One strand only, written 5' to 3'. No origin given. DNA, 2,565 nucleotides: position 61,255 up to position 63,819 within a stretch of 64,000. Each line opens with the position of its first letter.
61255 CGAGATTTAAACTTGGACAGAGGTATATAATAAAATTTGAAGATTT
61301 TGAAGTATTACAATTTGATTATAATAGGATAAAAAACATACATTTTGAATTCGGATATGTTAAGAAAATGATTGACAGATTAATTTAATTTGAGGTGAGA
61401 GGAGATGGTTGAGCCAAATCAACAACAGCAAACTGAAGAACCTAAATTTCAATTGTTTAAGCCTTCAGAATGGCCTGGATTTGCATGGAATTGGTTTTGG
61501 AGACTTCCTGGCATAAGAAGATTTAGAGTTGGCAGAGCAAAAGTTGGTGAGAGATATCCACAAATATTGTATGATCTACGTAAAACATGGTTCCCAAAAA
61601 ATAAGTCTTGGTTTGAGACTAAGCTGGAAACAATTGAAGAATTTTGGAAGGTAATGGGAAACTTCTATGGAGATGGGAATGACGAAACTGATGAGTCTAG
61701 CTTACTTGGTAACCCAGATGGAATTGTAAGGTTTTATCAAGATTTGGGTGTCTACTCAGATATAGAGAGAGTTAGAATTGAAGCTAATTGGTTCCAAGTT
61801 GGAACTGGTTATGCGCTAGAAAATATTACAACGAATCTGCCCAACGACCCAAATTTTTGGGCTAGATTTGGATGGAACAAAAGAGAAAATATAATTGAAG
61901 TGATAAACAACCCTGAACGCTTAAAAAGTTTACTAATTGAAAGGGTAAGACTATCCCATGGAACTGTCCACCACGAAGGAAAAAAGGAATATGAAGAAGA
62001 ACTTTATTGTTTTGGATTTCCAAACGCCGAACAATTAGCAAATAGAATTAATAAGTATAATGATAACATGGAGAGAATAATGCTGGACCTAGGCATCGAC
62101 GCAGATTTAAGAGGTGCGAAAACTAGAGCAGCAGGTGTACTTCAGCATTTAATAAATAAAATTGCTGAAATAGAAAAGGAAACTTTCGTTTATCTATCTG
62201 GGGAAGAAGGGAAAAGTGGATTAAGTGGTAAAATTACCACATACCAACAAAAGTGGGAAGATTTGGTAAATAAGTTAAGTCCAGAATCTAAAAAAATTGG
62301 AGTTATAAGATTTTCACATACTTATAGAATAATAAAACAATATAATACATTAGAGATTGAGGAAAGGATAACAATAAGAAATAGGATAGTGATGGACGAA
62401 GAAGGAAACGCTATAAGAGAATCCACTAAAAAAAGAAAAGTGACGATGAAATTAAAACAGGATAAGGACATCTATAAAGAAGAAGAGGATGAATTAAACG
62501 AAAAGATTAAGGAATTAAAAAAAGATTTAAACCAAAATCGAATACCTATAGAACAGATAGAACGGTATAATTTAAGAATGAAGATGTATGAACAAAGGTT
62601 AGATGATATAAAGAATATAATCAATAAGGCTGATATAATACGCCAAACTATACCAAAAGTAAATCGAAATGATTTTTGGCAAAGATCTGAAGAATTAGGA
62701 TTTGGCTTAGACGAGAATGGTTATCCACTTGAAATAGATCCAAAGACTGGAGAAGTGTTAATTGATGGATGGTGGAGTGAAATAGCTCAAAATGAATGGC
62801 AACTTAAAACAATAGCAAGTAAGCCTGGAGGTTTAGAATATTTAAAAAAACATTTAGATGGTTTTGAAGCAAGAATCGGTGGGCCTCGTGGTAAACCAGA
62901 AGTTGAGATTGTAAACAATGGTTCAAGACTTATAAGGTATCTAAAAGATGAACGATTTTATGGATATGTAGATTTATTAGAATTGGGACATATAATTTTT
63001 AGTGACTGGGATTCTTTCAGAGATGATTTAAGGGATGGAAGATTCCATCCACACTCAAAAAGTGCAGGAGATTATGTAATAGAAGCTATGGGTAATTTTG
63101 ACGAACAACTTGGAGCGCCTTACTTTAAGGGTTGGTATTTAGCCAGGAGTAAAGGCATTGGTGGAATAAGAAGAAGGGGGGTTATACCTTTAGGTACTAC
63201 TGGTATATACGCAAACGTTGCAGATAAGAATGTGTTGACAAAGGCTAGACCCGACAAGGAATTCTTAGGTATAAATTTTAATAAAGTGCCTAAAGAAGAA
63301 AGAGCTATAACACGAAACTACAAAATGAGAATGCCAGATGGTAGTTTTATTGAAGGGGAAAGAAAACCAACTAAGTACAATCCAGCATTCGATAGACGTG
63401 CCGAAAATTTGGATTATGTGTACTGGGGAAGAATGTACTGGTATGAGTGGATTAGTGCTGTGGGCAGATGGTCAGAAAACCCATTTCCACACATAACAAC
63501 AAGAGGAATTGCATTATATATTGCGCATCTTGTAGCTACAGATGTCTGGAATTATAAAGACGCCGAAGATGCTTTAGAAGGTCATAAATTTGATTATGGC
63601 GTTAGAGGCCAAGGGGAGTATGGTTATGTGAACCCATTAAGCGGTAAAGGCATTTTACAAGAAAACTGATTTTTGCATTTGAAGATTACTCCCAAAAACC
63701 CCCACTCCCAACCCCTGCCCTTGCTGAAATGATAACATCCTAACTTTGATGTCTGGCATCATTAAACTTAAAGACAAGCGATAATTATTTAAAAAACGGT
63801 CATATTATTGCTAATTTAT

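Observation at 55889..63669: Translationally coupled four-gene operon: Arch_ATPase-type NTPase, 858-aa polytopic membrane protein and two large ORFans (best candidate for an undescribed system)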

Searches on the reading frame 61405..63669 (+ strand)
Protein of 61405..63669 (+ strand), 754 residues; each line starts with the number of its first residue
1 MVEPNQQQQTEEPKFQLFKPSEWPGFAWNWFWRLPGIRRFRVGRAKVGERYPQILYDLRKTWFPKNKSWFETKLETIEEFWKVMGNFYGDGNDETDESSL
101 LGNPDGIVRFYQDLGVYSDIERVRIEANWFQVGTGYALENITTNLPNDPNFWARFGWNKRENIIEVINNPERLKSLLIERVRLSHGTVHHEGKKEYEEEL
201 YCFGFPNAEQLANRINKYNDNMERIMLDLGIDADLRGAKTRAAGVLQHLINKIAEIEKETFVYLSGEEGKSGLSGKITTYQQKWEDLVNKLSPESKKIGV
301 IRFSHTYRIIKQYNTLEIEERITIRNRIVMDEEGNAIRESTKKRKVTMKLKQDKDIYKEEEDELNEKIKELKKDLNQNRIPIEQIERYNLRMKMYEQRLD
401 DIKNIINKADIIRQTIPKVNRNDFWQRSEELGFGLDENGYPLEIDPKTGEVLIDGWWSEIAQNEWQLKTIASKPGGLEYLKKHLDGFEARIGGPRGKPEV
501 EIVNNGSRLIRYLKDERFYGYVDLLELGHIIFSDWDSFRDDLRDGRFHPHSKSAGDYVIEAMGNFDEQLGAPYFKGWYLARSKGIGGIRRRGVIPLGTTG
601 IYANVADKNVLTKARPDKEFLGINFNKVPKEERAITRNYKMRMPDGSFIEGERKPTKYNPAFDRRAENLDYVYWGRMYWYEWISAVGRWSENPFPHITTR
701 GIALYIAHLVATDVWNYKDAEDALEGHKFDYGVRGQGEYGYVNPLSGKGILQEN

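Call 3: search_protein_families(library=pfam, proteins=[window:61405-63669:+], max_evalue=1)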
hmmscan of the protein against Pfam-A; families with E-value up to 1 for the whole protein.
window:61405-63669:+ (754 aa): 2 families
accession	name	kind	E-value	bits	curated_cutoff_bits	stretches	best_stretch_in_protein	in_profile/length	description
PF08432.15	Vfa1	-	0.015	16.1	27.3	1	340-405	90-158/179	AAA-ATPase Vps4-associated protein 1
PF13086.12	AAA_11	-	0.37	11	27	1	293-424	79-208/257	AAA domain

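Call 4: search_protein_families(library=padloc, proteins=[window:61405-63669:+], max_evalue=1)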
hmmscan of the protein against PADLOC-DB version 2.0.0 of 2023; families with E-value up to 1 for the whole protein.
window:61405-63669:+ (754 aa): 3 families
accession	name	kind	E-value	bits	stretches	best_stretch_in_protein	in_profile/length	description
PDLC03859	LmuB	-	0.00071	16.9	1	169-412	251-427/611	-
PDLC04890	PDC-S06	-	0.0079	12.8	1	245-408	299-459/732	-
PDLC04301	PDC-M02B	-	0.022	11.7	1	338-408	56-126/378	-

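Call 5: search_protein_families(library=ncbifam, proteins=[window:61405-63669:+], max_evalue=1)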
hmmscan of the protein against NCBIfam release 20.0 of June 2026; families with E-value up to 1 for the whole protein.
window:61405-63669:+ (754 aa): 1 family
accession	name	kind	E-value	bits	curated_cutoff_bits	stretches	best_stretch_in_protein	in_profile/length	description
NF011925.1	PRK15396.1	subfamily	0.22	11.8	108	0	208-258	27-78/78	major outer membrane lipoprotein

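Call 6: search_protein_families(library=phrogs, proteins=[window:61405-63669:+], max_evalue=1)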
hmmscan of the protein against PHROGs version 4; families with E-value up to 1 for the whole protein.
window:61405-63669:+ (754 aa): 2 families
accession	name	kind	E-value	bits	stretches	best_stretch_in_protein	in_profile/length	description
phrog_26156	-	head and packaging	0.1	14.1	0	383-427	2-46/86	head protein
phrog_9105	-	unknown function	0.16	12.7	1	275-409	18-154/190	-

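Call 10: find_homologous_proteins(query=window:61405-63669:+, max_evalue=0.001)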
Query window:61405-63669:+ (754 aa): 21 proteins with E <= 0.001 among 8000 candidates.
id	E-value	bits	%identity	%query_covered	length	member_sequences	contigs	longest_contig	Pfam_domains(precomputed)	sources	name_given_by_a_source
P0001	0.0e+0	1661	94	100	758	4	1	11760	-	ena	-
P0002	0.0e+0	1017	62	98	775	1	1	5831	-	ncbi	-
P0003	6.3e-296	1002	85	70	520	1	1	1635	-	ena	-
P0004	2.1e-276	938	58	100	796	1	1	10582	-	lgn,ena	-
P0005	2.0e-255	868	54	100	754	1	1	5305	-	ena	-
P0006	1.3e-252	859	54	100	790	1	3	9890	-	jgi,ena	-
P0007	7.4e-249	846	52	100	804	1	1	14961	-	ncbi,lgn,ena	-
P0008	1.3e-245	836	52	100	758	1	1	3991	-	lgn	-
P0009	5.4e-236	804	51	100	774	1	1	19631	-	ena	-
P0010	1.3e-196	674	49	56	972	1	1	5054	-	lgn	-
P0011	5.0e-189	649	43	99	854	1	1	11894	-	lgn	-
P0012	4.9e-187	642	60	44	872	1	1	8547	-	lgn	-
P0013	7.5e-177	608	50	48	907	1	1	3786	-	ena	-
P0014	2.4e-168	580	47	56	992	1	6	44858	-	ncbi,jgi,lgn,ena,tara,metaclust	tara:strand:- start:231 stop:3209 length:2979 start_codon:yes stop_codon:yes gene_type:complete|meta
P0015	2.2e-164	567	48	49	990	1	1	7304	-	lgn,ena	-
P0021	4.2e-39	153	36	38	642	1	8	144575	-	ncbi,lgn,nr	ncbi:hypothetical protein HYV80_06250 [Candidatus Woesearchaeota archaeon]|nr:hypothetical protein [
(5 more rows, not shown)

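Call 11: find_encoding_contigs(protein=P0014, flank=10000, max_places=3)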
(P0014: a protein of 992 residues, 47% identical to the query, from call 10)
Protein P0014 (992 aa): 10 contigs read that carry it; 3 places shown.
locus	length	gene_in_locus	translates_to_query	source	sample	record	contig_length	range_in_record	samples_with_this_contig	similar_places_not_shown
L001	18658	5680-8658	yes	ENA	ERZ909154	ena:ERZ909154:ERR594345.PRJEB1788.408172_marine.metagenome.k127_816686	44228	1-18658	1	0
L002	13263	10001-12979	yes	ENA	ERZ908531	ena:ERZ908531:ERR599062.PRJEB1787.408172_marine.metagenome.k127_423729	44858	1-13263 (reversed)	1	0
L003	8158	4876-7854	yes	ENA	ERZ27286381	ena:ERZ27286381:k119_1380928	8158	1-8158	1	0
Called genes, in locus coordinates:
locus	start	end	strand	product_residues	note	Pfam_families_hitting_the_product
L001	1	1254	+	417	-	?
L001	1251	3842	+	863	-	-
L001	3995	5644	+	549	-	-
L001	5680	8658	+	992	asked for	-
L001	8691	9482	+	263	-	PF01210:NAD_Gly3P_dh_N (weak), PF03446:NAD_binding_2 (faint), PF03807:F420_oxidored, PF02153:PDH_N (weak), PF14748:P5CR_dimer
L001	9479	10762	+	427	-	PF00171:Aldedh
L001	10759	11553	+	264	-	PF00696:AA_kinase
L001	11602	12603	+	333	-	-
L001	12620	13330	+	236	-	PF09754:PAC2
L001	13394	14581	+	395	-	-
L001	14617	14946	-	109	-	-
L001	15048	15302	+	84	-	-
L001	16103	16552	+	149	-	PF02643:DUF192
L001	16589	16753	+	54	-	-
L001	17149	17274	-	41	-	-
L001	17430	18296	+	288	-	PF13495:Phage_int_SAM_4, PF00589:Phage_integrase, PF22823:MrpR_C_cat (weak)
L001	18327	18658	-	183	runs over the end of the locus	-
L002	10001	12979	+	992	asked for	-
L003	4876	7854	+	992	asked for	-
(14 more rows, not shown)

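Call 12: find_encoding_contigs(protein=P0009, flank=10000, max_places=2)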
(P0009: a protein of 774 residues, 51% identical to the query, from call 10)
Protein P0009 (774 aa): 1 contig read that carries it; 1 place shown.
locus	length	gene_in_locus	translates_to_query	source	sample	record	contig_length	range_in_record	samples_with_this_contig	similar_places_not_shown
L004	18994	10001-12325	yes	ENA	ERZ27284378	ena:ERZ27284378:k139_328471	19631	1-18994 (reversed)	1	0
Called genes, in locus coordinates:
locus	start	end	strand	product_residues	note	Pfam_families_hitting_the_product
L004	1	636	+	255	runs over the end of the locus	PF01497:Peripla_BP_2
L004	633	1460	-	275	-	-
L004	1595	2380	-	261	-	-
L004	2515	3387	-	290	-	-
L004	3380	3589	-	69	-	-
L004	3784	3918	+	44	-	-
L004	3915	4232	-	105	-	-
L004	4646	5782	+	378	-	-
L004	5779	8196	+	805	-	-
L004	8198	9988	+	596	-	-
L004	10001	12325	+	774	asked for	-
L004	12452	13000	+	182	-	PF01047:MarR (faint), PF12802:MarR_2 (faint), PF01022:HTH_5 (faint), PF22600:MTPAP-like_central (faint), PF01909:NTP_transf_2, PF18765:Polbeta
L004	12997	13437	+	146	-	-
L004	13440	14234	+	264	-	PF01210:NAD_Gly3P_dh_N (weak), PF01408:GFO_IDH_MocA (weak), PF03446:NAD_binding_2 (weak), PF03807:F420_oxidored, PF02153:PDH_N (weak), PF14748:P5CR_dimer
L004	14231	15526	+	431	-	PF00171:Aldedh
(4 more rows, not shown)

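Call 13: find_encoding_contigs(protein=P0021, flank=10000, max_places=2)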
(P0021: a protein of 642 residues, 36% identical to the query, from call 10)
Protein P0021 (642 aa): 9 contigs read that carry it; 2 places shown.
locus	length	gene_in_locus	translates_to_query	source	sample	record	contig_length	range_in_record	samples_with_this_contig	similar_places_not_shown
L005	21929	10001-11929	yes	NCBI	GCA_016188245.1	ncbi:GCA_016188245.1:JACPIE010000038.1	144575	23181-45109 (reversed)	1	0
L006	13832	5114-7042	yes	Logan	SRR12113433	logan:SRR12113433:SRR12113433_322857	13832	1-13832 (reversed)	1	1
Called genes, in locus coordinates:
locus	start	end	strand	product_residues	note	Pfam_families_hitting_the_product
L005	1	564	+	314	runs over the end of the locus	PF00890:FAD_binding_2 (weak), PF01134:GIDA (faint), PF01266:DAO (faint), PF01946:Thi4 (faint), PF03486:HI0933_like (faint), PF07992:Pyr_redox_2, PF13738:Pyr_redox_3, PF00070:Pyr_redox, +1 more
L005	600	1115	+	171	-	PF01965:DJ-1_PfpI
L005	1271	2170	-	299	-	-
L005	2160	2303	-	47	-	-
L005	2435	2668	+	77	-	PF02697:VAPB_antitox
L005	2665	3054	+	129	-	PF01850:PIN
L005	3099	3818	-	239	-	-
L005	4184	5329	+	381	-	PF05673:DUF815 (faint)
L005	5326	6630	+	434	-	-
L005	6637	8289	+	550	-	-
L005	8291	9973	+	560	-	-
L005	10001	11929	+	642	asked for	-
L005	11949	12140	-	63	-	-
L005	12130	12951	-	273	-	PF01909:NTP_transf_2 (weak), PF18765:Polbeta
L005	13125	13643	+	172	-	PF12802:MarR_2 (weak)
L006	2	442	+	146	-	?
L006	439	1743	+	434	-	-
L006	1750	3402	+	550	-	-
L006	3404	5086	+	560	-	-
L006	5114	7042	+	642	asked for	-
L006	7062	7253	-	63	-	-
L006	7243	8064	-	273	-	PF01909:NTP_transf_2 (weak), PF18765:Polbeta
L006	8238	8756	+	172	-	PF12802:MarR_2 (weak)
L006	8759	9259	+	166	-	PF26635:DUF8208 (weak)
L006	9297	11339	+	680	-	-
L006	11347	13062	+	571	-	-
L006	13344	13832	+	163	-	?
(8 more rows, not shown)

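Call 24: search_solved_structures(query=A1, max_evalue=10)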
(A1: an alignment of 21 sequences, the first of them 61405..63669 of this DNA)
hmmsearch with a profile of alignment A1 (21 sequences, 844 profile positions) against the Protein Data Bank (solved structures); distinct sequences matched with E-value up to 10: 9.
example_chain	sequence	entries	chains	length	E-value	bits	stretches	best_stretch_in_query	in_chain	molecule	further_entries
5cwb_A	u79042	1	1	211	0.32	12.3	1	344-494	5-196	Designed helical repeat protein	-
9eh1_H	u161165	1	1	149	0.34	12.3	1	728-773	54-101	DNA-directed RNA polymerases I, II, and III subunit RPABC3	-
28jc_H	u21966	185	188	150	0.34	12.3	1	728-773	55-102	DNA-directed RNA polymerases I, II, and III subunit RPABC3 | DNA-directed RNA polymerases I, II, and III 17.1 kDa polypeptide | DNA-directed RNA polymerase II s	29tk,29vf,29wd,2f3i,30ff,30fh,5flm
7zr2_A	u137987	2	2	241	0.4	12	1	242-417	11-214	Spike protein S2',Chimeric protein mimic of SARS-CoV-2 Spike HR1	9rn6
6xf1_A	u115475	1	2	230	0.48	11.7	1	309-467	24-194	Nesprin-2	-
5cwp_A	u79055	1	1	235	3.1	9.1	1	351-498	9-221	Designed helical repeat protein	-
6z0c_A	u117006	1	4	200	3.1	9.1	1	343-518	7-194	Maquette-3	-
4tql_A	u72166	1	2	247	5.7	8.2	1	318-510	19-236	Three helix bundle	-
3zh9_B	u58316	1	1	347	7.2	7.9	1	331-505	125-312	DELTA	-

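Call 30: predict_structure(alignment_id=A1)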
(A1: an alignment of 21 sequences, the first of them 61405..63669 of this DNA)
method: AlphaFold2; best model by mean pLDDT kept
length: 754 residues; sequences in the alignment: 21
mean_pLDDT: 77.2   pTM: 0.69
mean pLDDT of the five models: 77.2, 76.4, 75.9, 71.9, 70.2
residues with pLDDT >= 90: 114; 70-90: 448; 50-70: 152; < 50: 40
segments of 3 or more residues with pLDDT < 50: 1-12, 327-330, 574-578, 620-623, 679-688
pLDDT, mean of each block of 10 residues (from residue 1): 31 59 78 71 71 79 85 86 88 87 90 86 86 78 71 75 76 68 78 74 90 87 77 74 90 94 80 85 90 83 73 88 62 57 83 89 91 81 72 86 91 91 89 84 89 88 86 86 93 80 93 92 87 82 70 75 64 50 56 66 68 63 56 79 83 74 68 58 44 70 83 79 85 59 77 46
secondary structure, 60 per line:
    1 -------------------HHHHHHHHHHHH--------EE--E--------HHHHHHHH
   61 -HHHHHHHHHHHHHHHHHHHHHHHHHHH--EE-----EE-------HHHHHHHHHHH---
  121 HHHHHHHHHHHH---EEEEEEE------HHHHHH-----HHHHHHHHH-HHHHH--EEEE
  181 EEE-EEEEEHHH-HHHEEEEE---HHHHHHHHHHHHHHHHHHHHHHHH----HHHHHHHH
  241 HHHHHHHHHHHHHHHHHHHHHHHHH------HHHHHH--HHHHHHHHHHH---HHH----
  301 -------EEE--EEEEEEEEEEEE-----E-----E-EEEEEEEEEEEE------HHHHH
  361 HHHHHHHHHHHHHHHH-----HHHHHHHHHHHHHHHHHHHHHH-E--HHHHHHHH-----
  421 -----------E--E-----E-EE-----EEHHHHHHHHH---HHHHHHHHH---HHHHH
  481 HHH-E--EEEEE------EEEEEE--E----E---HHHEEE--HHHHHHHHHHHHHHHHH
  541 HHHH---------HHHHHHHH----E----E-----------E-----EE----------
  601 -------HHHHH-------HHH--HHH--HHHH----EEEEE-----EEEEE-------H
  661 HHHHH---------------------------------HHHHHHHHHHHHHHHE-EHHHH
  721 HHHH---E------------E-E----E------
elements in order (helices of 4 or more, strands of 3 or more residues): H20-31 H53-60 H62-88 H107-117 H121-132 E136-142 H149-154 H160-168 H170-174 E177-183 E185-189 E197-201 H205-228 H233-265 H272-277 H280-290 E308-310 E313-324 E338-349 H356-376 H382-403 H408-415 H452-460 H464-472 H476-483 E488-492 E499-504 E519-521 H524-544 H554-561 H608-612 H630-633 E638-642 E648-652 H660-665 H699-713 H717-724

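Call 34: fold_search(model_id=the predicted structure, library=pdb)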
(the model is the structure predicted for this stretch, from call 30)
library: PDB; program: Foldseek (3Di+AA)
matches with E <= 10: 94; with E <= 0.001: 0
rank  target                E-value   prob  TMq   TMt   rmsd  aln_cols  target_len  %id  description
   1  4tql_A                5.4e-01  0.09  0.07  0.17  40.4       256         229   12  Computationally designed three helix bundle (released 2014-10-15)
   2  9lh4                  1.3e+00  0.12  0.06  0.13  23.7       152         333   15  Crystal structure of the cyclophilin 37 from Arabidopsis thaliana (released 2025-12-24)
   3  6dfk_E                1.7e+00  0.04  0.06  0.16  31.8       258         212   11  Crystal structure of the 11S subunit of the Plasmodium falciparum proteasome, PA28 (released 2019-08-07)
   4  7akz_A                1.9e+00  0.04  0.08  0.12  41.5       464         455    8  Deciphering the role of the channel constrictions in the opening mechanism of MexAB-OprM efflux pump from Pseudomonas  (released 2022-04-13)
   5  6dfk_G                2.0e+00  0.04  0.07  0.17  33.1       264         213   12  Crystal structure of the 11S subunit of the Plasmodium falciparum proteasome, PA28 (released 2019-08-07)
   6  6zl4_A                2.1e+00  0.03  0.06  0.08  32.2       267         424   12  the structure of glutamate transporter homologue GltTk in complex with the photo switchable compound (cis) (released 2021-01-27)
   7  5azs_B                2.6e+00  0.04  0.09  0.14  35.5       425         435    7  Crystal structure of a membrane protein from Pseudomonas aeruginosa (released 2016-06-08)
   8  9j3d_A                2.6e+00  0.02  0.06  0.11  35.5       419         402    8  Cryo-EM structure of TMexCD1-TOprJ1 (released 2025-08-13)
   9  6fwk_B                2.7e+00  0.03  0.06  0.04  23.8       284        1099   11  The crystal structure of Pol2CORE-M644G in complex with DNA and an incoming nucleotide (released 2019-01-30)
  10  9mn5_E                2.7e+00  0.03  0.04  0.03  14.2       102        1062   13  Structure of the human mitochondrial open transcription initiation complex, IC0 (released 2025-08-06)
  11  9ne6_A                2.9e+00  0.06  0.07  0.05  29.4       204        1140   10  Human polymerase epsilon bound to PCNA and DNA with an in-situ-generated mismatch in the mismatch-editing state (released 2025-06-04)
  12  1wp1_A                2.9e+00  0.03  0.08  0.12  43.7       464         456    9  Crystal structure of the drug-discharge outer membrane protein, OprM (released 2004-11-02)
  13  3caz_B                3.5e+00  0.04  0.08  0.19  34.7       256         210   10  Crystal structure of a BAR protein from Galdieria sulphuraria (released 2008-03-04)
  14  6dfk_M                3.5e+00  0.03  0.07  0.17  33.0       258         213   11  Crystal structure of the 11S subunit of the Plasmodium falciparum proteasome, PA28 (released 2019-08-07)
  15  6dfk_J                3.5e+00  0.03  0.07  0.17  31.7       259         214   11  Crystal structure of the 11S subunit of the Plasmodium falciparum proteasome, PA28 (released 2019-08-07)
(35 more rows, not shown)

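Call 35: find_related_loci(query=A1, collection=genome_contigs, flank=10000)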
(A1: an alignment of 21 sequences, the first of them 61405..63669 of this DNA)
Query A1 (754 aa) in genome_contigs; peptide patterns used: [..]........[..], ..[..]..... (x = any residue, [..] = any of these).
90 stretches matched a pattern; 16 encode a relative of the query (tblastn E <= 1e-3); 16 distinct loci.
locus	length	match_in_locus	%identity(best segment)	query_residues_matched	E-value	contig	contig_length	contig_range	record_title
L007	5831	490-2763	62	13-753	0e+0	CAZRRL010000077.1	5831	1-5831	MAG TPA_asm: uncultured Methanosarcinales archaeon isolate binchicken_co251_826 genome assembly, contig: NODE_19600_leng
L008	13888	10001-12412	52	1-754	0e+0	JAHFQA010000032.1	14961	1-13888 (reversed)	MAG: Candidatus Woesearchaeota archaeon isolate nzgw54 NODE_1319_length_14962_cov_4.871639, whole genome shotgun sequenc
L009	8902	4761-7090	53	1-754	0e+0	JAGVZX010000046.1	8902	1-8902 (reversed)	Candidatus Woesearchaeota archaeon isolate RIFCSPHIGHO2_02_FULL_37_9 rifcsphigho2_02_scaffold_22698, whole genome shotgu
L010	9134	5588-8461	48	3-754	1e-111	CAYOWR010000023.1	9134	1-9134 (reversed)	MAG TPA_asm: uncultured Methanosarcinales archaeon isolate binchicken_co251_888 genome assembly, contig: NODE_10819_leng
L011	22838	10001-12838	48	21-753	1e-113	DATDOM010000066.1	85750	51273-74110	MAG TPA_asm: Candidatus Nanoarchaeia archaeon isolate SMAG_U7894 k141_1470011, whole genome shotgun sequence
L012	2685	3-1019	51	434-754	1e-98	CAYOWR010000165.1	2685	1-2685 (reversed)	MAG TPA_asm: uncultured Methanosarcinales archaeon isolate binchicken_co251_888 genome assembly, contig: NODE_55987_leng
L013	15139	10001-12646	35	18-749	7e-54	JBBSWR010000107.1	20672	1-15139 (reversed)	MAG: Nanoarchaeota archaeon isolate H43-bin135_1 H43_bin135_1_000000000107, whole genome shotgun sequence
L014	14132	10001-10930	38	414-746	4e-52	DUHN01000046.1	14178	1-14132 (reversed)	MAG TPA_asm: Candidatus Woesearchaeota archaeon isolate UBA12027 contig_36570, whole genome shotgun sequence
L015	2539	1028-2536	40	74-708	2e-49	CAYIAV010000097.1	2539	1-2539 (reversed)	MAG TPA_asm: Candidatus Woesearchaeota archaeon isolate ERP119705_co1_735 genome assembly, contig: NODE_94233_length_253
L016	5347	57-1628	35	107-734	8e-47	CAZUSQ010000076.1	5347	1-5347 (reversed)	MAG TPA_asm: uncultured Methanosarcinales archaeon isolate SRP269290_co1_892 genome assembly, contig: NODE_28023_length_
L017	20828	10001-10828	36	420-707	6e-45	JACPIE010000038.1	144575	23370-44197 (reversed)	MAG: Candidatus Woesearchaeota archaeon isolate NC_groundwater_432_Ag_B-0.1um_40_22 GD18-4_B1_scaffold_2143458, whole ge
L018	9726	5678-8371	31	60-734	3e-40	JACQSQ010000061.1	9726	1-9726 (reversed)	MAG: Candidatus Woesearchaeota archaeon isolate NC_groundwater_1389_Ag_S-0.2um_39_97 S_p2_S4_coassembly_k141_2182275, wh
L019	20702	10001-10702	30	430-710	2e-20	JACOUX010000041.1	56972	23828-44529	MAG: Candidatus Woesearchaeota archaeon isolate NC_groundwater_84_Ag_S-0.1um_40_33 S35_SO-1_scaffold_33833, whole genome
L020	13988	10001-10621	28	516-752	9e-16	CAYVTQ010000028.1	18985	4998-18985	MAG TPA_asm: uncultured Methanosarcinales archaeon isolate binchicken_co227_1181 genome assembly, contig: NODE_5199_leng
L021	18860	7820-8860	24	358-746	1e-11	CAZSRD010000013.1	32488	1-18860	MAG TPA_asm: uncultured Methanosarcinales archaeon isolate SRP178699_co1_479 genome assembly, contig: NODE_1406_length_3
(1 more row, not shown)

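Call 39: find_related_loci(query=A1, collection=viral_contigs, flank=10000)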
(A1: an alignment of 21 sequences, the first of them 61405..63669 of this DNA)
Query A1 (754 aa) in viral_contigs; peptide patterns used: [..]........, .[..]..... (x = any residue, [..] = any of these).
27 stretches matched a pattern, but none encodes a relative of the query by tblastn (E <= 1e-3).
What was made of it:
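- On Viral / mobile element origin: No relative in IMG/VR (call 39).
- No relatives were found in 2.9 million viral contigs (call 39).
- Tried and rejected: A viral-contig scan with the g4 profile found no relatives (call 39).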
